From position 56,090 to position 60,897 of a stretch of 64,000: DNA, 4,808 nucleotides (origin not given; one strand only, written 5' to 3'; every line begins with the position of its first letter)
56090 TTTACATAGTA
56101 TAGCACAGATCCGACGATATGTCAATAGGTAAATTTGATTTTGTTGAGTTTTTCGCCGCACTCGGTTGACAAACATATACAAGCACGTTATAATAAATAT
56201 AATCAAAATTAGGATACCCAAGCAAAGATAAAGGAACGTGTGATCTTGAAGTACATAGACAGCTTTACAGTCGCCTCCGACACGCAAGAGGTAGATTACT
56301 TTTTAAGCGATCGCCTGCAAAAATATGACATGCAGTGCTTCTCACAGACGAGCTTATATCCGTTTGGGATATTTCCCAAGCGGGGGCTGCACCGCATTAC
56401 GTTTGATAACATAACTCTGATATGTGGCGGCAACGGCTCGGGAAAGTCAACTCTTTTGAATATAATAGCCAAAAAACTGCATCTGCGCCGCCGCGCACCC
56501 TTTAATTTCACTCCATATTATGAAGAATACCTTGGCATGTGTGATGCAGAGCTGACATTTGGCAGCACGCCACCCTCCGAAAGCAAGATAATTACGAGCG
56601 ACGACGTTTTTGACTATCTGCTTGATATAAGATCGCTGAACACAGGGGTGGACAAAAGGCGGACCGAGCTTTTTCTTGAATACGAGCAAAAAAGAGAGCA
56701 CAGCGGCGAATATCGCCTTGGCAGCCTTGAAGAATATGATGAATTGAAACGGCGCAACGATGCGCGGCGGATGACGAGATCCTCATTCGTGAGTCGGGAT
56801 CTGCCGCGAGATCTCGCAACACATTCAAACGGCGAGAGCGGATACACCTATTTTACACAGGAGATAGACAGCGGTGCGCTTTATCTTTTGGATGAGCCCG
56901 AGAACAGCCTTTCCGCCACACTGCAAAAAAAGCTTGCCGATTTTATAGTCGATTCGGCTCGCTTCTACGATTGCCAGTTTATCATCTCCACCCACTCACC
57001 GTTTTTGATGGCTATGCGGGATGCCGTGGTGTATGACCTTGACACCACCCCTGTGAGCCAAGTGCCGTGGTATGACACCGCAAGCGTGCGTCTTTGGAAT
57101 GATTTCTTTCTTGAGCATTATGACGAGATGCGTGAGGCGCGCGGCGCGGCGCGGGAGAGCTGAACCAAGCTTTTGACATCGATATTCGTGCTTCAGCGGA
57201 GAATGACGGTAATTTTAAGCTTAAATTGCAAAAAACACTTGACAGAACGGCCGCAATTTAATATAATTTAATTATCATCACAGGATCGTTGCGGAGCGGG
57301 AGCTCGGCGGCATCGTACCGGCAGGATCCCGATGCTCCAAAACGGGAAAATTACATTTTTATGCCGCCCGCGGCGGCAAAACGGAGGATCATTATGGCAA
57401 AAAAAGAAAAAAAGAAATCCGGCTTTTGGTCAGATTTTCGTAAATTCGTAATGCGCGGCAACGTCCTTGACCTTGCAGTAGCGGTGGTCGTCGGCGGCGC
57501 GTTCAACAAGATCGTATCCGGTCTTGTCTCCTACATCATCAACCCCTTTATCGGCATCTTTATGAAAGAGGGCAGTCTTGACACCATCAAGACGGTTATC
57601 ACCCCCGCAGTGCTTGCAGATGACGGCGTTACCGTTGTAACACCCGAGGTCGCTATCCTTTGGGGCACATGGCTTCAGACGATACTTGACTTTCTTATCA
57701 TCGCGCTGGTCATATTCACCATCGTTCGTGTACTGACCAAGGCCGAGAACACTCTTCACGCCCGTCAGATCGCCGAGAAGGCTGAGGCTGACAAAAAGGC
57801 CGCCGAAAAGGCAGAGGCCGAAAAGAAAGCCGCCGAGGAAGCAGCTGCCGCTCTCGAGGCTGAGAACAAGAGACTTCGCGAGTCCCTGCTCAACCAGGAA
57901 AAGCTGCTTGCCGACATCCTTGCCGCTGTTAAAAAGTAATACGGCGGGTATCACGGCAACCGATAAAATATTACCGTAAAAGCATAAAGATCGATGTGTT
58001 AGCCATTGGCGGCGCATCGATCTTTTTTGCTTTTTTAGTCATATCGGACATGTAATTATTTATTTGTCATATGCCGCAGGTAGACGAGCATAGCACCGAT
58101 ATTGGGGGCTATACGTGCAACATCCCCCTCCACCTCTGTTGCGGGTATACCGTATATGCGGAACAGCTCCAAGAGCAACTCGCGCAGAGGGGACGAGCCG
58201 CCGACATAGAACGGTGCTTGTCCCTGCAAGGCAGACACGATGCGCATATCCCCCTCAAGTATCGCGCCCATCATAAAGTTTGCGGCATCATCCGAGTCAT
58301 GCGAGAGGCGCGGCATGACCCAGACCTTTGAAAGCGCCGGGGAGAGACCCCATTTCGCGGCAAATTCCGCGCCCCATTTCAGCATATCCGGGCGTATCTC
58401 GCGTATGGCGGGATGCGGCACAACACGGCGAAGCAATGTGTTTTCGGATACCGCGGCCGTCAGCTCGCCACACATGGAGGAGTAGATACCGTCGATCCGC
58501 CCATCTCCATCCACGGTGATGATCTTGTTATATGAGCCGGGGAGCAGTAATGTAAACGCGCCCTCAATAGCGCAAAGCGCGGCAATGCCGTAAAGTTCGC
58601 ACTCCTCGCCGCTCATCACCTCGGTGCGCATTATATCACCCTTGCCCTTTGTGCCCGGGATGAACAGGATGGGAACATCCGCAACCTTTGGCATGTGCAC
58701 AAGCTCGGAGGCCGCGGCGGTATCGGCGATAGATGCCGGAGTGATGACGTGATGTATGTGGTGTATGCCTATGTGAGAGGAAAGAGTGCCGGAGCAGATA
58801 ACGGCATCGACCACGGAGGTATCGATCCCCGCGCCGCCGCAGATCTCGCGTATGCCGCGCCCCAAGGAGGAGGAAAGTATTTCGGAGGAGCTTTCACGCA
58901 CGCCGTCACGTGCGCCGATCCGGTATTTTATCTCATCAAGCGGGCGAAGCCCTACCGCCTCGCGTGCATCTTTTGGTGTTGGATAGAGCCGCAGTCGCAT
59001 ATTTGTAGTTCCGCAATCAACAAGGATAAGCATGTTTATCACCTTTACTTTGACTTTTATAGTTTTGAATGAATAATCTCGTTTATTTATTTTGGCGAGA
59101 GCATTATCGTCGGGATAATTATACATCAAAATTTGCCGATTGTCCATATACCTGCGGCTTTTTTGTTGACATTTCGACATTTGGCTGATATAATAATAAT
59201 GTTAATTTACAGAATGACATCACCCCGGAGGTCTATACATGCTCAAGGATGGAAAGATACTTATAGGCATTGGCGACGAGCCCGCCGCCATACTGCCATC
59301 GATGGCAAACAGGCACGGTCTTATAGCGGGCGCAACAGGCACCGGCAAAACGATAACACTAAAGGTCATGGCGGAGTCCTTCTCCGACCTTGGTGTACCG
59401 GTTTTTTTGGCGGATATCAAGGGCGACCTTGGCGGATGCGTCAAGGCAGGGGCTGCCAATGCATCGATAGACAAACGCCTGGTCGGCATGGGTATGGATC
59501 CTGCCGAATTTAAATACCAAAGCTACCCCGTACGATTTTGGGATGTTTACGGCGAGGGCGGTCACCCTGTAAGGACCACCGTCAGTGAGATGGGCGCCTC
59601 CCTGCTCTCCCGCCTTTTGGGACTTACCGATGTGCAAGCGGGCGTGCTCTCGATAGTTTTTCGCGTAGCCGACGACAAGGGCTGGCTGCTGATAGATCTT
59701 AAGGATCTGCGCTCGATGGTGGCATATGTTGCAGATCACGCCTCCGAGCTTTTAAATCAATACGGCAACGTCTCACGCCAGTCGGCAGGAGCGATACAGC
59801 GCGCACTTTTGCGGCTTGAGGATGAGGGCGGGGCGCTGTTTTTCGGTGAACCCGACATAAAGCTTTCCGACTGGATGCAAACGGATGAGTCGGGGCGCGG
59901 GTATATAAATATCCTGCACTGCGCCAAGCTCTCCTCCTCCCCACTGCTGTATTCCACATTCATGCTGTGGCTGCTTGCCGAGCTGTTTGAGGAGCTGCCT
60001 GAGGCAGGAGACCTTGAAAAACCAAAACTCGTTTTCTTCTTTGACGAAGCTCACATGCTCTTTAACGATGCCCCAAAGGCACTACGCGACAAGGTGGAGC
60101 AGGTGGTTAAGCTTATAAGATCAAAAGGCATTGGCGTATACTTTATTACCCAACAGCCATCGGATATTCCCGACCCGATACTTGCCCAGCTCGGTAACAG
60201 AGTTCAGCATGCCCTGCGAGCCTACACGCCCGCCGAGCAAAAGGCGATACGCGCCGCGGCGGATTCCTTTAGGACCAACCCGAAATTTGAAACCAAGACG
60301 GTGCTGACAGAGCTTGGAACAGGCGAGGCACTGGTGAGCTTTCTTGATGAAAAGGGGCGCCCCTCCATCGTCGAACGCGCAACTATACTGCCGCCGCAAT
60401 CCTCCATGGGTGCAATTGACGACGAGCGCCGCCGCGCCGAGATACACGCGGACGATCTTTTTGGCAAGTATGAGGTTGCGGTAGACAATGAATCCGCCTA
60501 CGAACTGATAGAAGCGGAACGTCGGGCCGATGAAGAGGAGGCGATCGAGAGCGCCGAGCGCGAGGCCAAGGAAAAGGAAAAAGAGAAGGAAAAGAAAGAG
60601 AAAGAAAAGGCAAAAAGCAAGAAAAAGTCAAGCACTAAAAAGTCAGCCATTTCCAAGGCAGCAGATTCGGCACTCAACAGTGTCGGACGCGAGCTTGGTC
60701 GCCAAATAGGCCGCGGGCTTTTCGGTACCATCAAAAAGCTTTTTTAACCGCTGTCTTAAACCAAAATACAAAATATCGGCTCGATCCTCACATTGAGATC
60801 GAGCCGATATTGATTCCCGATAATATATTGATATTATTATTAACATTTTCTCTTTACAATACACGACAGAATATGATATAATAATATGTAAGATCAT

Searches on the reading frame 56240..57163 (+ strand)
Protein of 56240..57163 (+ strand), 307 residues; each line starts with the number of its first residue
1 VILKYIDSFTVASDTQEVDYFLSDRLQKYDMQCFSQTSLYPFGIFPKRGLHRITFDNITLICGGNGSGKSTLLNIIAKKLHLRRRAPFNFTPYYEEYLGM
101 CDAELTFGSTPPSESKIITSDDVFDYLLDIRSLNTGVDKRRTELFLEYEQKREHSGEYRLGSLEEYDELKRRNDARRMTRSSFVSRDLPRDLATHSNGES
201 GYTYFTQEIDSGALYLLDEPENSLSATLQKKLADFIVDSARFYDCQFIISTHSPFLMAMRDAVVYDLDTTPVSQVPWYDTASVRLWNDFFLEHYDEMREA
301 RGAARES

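Call 44: search_protein_families(library=pfam, proteins=[window:56240-57163:+], max_evalue=0.00001)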
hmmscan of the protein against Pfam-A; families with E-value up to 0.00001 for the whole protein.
window:56240-57163:+ (307 aa): 5 families
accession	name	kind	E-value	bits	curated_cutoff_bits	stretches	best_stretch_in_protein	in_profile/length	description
PF13175.12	AAA_15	-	2.3e-14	54.2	32.1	1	209-256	326-373/374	AAA ATPase domain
PF13304.12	AAA_21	-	1.1e-13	52.3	27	1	210-258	257-304/304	AAA domain, putative AbiEii toxin, Type IV TA system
PF02463.25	SMC_N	-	5.2e-07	29.8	40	0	207-261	154-206/220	RecF/RecN/SMC N terminal domain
PF13476.12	AAA_23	-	1.6e-06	29.3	27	1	42-76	7-39/201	AAA domain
PF13555.12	AAA_29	-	5e-06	26.6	27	1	49-89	14-55/61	P-loop containing region of AAA domain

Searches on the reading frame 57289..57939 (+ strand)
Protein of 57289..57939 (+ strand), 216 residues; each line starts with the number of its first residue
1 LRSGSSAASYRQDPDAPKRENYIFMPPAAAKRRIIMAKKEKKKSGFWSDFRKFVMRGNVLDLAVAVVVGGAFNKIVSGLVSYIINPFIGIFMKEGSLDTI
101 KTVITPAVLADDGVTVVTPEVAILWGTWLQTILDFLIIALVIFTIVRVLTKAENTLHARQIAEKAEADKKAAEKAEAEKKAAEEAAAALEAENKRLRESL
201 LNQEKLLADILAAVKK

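Call 72: search_protein_families(library=pfam, proteins=[window:57289-57939:+], max_evalue=0.0001)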
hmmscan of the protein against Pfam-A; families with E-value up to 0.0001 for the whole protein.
window:57289-57939:+ (216 aa): 1 family
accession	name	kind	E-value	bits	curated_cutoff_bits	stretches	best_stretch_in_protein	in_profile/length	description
PF01741.23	MscL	-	1.6e-32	112.9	27.4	1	46-174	1-107/123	Large-conductance mechanosensitive channel, MscL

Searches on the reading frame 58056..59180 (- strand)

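Call 44: search_protein_families(library=pfam, proteins=[window:58056-59180:-], max_evalue=0.00001)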
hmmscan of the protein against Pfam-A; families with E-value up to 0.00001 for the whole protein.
window:58056-59180:- (374 aa): 1 family
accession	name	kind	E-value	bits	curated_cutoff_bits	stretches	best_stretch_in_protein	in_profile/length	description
PF05035.17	DGOK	-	1.3e-19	70.7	25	1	98-355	36-273/281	2-keto-3-deoxy-galactonokinase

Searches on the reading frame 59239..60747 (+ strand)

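Call 44: search_protein_families(library=pfam, proteins=[window:59239-60747:+], max_evalue=0.00001)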
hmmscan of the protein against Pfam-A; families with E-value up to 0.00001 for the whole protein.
window:59239-60747:+ (502 aa): 2 families
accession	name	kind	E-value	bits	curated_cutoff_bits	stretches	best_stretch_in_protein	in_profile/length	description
PF05872.18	HerA_C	-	2.9e-211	702.9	22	1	13-498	10-497/502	Helicase HerA-like C-terminal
PF01935.23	DUF87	-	2.8e-10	41.1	23.2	1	21-226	20-199/220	Helicase HerA, central domain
